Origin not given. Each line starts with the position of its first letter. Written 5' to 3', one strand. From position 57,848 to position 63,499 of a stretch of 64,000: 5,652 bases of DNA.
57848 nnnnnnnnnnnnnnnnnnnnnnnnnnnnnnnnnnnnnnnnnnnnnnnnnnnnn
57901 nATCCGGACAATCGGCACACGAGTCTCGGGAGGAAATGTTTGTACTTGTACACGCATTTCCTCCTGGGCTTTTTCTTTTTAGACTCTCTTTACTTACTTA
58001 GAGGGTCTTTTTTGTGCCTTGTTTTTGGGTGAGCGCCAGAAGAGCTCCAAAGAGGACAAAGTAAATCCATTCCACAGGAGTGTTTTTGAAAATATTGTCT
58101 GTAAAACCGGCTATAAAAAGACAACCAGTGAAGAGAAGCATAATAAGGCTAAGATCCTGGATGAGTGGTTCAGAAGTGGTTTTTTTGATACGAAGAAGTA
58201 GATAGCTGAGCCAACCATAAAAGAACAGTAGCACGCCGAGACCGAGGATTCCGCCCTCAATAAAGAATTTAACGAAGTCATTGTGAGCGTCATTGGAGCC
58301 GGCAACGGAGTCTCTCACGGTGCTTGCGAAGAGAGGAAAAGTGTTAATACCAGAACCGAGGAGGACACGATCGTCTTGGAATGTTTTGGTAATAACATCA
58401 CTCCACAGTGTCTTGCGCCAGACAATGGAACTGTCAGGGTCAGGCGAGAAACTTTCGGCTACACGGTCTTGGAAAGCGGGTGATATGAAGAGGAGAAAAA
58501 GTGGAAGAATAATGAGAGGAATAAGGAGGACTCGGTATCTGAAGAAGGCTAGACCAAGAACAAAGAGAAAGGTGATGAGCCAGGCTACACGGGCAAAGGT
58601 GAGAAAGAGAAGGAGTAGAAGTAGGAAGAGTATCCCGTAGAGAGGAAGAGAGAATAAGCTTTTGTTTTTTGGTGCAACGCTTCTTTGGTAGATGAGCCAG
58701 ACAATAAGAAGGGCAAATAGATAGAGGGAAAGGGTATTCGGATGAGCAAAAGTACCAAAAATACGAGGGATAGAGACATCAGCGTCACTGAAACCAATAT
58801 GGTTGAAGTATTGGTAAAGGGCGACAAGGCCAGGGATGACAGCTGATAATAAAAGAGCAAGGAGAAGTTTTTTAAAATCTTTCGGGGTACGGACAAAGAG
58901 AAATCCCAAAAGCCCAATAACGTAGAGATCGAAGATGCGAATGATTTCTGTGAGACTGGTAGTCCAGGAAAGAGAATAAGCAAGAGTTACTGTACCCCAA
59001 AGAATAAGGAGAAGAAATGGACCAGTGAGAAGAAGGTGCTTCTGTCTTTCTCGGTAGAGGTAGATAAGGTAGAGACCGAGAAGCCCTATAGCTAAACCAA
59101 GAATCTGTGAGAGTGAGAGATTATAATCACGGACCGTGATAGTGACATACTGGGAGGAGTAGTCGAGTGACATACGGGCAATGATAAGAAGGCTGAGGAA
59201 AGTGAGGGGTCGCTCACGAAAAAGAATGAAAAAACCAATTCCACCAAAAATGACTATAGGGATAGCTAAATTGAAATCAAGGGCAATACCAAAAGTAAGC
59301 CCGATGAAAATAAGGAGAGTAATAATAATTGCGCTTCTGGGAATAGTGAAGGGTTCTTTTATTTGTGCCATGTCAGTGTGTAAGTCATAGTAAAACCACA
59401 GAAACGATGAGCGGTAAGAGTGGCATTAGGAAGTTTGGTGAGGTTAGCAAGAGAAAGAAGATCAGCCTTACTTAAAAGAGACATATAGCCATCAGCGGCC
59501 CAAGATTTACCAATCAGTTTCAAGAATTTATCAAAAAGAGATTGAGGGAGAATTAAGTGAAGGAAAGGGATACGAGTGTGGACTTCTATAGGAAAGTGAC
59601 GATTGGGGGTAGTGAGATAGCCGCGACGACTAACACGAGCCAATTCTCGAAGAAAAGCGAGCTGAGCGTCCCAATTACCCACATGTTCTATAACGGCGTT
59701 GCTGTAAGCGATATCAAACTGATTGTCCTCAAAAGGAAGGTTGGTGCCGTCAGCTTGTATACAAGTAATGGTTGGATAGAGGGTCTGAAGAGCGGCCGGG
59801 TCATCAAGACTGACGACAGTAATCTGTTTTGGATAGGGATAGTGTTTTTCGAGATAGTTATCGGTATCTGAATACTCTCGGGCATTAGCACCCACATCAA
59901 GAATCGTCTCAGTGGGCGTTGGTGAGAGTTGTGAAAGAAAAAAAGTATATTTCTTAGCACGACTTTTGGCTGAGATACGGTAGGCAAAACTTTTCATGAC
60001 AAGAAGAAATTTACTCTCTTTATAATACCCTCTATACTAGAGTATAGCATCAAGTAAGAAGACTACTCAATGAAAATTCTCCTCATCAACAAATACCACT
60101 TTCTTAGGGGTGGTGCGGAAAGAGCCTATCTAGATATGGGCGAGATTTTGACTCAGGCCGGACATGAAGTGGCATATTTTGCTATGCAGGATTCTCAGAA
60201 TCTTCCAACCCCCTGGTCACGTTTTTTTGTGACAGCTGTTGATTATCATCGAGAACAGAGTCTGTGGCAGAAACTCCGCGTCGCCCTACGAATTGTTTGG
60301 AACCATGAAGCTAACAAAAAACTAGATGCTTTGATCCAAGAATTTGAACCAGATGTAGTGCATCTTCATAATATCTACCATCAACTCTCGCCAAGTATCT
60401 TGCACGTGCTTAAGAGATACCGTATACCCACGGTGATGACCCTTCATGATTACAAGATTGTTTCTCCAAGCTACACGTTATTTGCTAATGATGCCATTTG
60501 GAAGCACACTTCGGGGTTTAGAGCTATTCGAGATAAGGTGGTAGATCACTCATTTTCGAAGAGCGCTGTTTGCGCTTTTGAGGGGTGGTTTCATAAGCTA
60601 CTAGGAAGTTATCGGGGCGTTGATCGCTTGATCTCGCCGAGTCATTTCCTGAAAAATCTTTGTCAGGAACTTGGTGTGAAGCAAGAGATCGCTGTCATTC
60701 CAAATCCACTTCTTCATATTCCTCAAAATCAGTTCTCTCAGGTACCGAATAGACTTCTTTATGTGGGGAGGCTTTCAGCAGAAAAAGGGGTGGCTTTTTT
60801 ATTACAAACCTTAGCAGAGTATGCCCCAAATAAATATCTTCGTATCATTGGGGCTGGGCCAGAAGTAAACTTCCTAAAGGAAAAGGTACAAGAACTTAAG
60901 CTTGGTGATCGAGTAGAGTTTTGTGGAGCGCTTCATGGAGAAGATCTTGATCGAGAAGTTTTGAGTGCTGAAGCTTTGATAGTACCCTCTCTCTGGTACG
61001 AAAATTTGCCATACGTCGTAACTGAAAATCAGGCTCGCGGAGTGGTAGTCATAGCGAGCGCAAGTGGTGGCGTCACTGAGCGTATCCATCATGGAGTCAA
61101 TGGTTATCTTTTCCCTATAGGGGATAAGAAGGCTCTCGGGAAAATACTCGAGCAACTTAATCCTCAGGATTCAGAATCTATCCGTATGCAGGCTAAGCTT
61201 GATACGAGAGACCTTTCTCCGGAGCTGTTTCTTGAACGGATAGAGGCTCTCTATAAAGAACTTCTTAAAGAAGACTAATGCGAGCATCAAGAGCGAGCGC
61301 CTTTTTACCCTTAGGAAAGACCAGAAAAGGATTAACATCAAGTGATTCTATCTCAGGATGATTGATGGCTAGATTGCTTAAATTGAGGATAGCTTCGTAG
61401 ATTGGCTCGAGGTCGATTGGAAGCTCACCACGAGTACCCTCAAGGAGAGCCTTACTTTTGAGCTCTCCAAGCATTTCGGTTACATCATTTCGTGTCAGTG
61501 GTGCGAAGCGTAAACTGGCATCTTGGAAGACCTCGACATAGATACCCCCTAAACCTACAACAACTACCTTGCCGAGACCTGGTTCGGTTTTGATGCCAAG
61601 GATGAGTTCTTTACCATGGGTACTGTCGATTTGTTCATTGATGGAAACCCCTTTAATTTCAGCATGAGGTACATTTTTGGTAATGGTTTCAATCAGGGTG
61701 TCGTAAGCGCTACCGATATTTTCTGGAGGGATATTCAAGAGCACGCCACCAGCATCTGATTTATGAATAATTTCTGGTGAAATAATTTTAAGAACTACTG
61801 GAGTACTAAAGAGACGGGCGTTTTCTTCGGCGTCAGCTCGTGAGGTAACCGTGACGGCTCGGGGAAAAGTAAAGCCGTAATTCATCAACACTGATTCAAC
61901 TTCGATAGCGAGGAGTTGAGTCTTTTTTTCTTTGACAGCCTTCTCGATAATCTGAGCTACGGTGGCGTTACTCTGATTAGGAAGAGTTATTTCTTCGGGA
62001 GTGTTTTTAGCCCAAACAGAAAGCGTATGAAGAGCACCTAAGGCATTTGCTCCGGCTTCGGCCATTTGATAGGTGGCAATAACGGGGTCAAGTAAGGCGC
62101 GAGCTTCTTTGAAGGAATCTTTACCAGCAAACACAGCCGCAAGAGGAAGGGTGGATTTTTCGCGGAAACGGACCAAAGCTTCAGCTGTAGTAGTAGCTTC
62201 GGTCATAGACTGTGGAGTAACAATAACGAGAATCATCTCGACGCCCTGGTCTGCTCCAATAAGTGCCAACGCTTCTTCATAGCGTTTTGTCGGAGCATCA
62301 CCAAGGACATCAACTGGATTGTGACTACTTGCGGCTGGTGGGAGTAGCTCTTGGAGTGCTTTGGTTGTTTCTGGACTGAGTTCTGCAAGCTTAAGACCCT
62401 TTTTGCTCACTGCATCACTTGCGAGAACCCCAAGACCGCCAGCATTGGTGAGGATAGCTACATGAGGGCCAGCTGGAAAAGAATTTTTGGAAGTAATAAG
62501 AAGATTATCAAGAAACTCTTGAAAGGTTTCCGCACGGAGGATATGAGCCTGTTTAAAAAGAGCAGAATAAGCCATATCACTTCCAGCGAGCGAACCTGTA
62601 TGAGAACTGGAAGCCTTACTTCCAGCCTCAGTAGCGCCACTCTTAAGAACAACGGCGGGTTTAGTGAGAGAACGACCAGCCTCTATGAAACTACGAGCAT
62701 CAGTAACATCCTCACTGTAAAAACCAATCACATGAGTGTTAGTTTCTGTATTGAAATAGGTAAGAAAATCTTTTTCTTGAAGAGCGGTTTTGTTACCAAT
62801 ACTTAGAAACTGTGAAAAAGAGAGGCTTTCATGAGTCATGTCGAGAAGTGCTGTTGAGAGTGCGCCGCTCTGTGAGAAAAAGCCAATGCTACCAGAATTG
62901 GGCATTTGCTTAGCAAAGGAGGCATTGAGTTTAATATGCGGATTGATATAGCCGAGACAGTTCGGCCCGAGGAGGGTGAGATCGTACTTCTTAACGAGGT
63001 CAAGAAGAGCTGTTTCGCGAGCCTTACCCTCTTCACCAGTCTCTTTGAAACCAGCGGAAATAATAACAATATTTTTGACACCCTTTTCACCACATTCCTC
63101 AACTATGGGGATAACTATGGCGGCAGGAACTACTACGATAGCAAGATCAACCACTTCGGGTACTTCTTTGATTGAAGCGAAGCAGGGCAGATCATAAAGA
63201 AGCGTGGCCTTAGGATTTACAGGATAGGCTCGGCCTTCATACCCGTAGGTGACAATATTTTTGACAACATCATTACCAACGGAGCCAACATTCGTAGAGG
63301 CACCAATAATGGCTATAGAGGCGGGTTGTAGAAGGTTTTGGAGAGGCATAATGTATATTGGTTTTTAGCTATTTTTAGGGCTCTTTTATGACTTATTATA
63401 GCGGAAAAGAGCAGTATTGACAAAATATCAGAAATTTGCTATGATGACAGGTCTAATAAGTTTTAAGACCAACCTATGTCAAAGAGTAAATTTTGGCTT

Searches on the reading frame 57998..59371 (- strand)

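Call 90: search_protein_families(library=pfam, proteins=[window:57998-59371:-], max_evalue=0.001)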
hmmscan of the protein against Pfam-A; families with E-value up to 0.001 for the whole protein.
window:57998-59371:- (457 aa): 1 family
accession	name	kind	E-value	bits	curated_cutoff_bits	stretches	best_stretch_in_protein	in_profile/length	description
PF04932.20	Wzy_C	-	2.7e-12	47.2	31.7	1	247-381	2-148/149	O-Antigen ligase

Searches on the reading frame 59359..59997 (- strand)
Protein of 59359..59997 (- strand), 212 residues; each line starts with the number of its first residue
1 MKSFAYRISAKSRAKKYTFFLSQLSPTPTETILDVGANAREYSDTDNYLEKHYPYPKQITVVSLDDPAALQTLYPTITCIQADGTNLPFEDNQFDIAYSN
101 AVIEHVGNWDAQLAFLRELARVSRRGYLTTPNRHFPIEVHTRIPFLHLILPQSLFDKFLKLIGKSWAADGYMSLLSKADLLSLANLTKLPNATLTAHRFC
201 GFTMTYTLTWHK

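Call 90: search_protein_families(library=pfam, proteins=[window:59359-59997:-], max_evalue=0.001)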
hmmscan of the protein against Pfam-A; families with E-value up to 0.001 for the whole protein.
window:59359-59997:- (212 aa): 3 families
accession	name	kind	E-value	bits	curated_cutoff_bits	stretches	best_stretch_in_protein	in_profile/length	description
PF08241.18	Methyltransf_11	-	6e-11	43.3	21.2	1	57-126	19-90/95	Methyltransferase domain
PF13649.12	Methyltransf_25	-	3.1e-07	31.4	27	1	73-126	44-96/97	Methyltransferase domain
PF13489.12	Methyltransf_23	-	3.3e-05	24.1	27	1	20-149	12-135/164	Methyltransferase domain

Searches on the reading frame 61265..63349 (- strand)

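Call 90: search_protein_families(library=pfam, proteins=[window:61265-63349:-], max_evalue=0.001)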
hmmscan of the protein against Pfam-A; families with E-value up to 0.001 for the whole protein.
window:61265-63349:- (694 aa): 5 families
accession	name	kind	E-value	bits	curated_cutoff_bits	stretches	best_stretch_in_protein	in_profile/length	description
PF13549.11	ATP-grasp_5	-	1.5e-61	208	27.6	1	471-693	2-221/221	ATP-grasp domain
PF13607.11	Succ_CoA_lig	-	5.9e-42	143.1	27.4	1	153-281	2-133/138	Succinyl-CoA ligase like flavodoxin domain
PF13380.12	CoA_binding_2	-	7.5e-22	78.4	22.8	1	11-135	2-114/116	CoA binding domain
PF19045.5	Ligase_CoA_2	-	4.6e-14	53.2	23.7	1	297-440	1-151/162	Ligase-CoA domain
PF02629.25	CoA_binding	-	5.4e-14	53.2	22.3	1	9-100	3-97/97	CoA binding domain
